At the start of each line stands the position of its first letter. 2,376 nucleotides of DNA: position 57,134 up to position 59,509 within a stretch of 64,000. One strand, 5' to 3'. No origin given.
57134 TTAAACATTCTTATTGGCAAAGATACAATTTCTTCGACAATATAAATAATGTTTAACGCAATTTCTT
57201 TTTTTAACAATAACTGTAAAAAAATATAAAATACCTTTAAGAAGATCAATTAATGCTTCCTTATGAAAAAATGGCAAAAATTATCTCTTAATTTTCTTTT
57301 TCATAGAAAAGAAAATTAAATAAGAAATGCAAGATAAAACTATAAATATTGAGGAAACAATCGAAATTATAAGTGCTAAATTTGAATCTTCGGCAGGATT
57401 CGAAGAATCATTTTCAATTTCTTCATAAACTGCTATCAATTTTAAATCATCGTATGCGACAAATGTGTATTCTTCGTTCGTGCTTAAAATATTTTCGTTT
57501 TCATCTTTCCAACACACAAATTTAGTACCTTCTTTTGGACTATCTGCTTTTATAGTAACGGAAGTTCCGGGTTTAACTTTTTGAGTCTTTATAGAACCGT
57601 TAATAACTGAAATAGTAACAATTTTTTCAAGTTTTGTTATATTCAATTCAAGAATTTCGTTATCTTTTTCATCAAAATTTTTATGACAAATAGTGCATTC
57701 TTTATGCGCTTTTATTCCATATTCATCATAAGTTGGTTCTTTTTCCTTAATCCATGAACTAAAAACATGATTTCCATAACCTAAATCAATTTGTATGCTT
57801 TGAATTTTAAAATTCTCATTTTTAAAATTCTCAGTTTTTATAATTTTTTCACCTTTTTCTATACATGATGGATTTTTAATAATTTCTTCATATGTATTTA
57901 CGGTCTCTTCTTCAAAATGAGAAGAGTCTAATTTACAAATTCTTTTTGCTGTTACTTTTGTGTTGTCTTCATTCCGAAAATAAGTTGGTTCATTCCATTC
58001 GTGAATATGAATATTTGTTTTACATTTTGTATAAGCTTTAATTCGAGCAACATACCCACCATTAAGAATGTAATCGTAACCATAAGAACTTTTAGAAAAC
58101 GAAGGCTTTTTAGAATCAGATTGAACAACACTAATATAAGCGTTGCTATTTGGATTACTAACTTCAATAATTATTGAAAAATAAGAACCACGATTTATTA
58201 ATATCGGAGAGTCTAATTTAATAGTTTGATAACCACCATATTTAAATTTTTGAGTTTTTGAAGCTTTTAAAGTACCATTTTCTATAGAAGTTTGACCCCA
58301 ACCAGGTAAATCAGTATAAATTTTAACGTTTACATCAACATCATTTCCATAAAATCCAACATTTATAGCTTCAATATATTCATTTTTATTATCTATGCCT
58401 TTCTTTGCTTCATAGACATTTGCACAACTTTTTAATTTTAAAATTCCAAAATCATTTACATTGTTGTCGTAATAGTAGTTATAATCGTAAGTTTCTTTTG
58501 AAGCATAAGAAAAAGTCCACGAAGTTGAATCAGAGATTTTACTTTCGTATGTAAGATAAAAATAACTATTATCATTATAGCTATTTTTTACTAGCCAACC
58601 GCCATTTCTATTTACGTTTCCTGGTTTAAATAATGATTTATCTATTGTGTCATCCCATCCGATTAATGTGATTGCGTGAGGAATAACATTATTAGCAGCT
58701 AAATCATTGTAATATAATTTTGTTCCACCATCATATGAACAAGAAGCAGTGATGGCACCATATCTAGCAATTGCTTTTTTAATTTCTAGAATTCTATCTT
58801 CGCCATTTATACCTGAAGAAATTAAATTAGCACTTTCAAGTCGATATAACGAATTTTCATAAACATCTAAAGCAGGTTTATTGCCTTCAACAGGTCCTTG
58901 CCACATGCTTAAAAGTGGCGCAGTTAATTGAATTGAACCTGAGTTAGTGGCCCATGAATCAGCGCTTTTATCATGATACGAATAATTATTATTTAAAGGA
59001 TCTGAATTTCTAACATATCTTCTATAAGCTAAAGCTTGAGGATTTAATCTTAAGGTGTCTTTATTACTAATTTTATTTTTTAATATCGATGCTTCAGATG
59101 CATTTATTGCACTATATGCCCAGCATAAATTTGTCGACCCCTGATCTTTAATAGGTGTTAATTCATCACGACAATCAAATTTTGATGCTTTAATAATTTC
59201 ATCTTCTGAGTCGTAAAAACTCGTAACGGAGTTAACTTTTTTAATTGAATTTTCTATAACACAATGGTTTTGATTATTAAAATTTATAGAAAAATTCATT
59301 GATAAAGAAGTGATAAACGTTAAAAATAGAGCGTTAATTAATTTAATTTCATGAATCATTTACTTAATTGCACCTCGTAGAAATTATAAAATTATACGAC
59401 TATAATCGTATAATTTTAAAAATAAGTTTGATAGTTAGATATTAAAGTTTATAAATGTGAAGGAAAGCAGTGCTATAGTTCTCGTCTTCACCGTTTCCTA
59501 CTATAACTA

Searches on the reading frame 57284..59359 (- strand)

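Call 59: search_protein_families(library=pfam, proteins=[window:57284-59359:-], max_evalue=0.001)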
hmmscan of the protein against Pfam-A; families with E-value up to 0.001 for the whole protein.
window:57284-59359:- (692 aa): 3 families
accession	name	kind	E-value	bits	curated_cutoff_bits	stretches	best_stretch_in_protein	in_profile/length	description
PF18560.7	Lectin_like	-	5.7e-14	53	27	1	310-447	20-149/156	Lectin like domain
PF18998.6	Flg_new_2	-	2.1e-06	28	23.6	1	586-648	9-72/73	Divergent InlB B-repeat domain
PF00112.29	Peptidase_C1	-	2.7e-06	28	20.7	1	59-264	3-193/220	Papain family cysteine protease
